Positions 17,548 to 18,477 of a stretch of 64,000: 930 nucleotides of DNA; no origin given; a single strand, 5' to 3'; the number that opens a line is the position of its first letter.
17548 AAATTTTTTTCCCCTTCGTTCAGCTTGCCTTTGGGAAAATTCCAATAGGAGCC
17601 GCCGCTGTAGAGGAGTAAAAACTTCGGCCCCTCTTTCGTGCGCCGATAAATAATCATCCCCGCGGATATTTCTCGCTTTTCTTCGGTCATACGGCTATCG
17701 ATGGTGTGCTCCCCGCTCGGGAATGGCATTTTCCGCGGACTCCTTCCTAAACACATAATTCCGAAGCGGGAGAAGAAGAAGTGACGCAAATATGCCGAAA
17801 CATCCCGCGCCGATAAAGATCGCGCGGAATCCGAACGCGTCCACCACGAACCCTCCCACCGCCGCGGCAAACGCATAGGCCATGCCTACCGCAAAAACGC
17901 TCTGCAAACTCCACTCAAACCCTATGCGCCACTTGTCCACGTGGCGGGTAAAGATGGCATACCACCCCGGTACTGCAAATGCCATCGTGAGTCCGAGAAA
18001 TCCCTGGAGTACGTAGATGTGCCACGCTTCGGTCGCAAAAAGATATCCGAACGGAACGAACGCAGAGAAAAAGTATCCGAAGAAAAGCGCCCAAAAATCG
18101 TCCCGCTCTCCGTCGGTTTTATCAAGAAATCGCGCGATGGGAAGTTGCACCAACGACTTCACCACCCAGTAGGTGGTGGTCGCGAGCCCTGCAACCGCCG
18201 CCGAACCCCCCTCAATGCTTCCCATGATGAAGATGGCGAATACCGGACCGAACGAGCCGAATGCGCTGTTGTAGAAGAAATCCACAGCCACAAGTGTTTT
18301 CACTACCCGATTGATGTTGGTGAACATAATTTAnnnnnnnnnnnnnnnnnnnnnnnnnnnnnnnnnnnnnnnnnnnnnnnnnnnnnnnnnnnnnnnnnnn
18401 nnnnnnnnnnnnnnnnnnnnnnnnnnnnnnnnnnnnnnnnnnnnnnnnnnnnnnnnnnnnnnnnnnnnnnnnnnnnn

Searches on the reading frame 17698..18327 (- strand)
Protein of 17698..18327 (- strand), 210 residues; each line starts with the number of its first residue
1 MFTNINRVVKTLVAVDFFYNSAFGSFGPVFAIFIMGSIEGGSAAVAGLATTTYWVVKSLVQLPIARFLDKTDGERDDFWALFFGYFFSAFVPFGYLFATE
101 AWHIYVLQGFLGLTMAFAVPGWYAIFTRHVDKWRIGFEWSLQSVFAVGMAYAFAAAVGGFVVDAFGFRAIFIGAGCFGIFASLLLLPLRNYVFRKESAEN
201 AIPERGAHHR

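Call 5: search_protein_families(library=pfam, proteins=[window:17698-18327:-], max_evalue=0.01)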
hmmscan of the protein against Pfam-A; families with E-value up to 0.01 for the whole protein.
window:17698-18327:- (210 aa): 2 families
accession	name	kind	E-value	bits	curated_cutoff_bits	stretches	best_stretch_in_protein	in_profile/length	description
PF07690.21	MFS_1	-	2.1e-16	60.3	33.4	1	17-189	6-175/347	Major Facilitator Superfamily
PF05977.19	MFS_3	-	0.00088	18.3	27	1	94-184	96-184/524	Transmembrane secretion effector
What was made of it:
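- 17695..18327 (-): Half-size MFS membrane protein (210 aa) that starts 3 nt after the ATPase stop. It is a possible operon partner, and its membership of the system is not established. PF07690, E 2e-16, covering profile positions 6-175 of 347 (call 5).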

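Call 50: search_protein_families(library=padloc, proteins=[window:17698-18327:-], max_evalue=0.001)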
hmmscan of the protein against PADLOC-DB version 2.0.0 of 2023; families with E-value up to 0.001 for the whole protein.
window:17698-18327:- (210 aa): 0 families
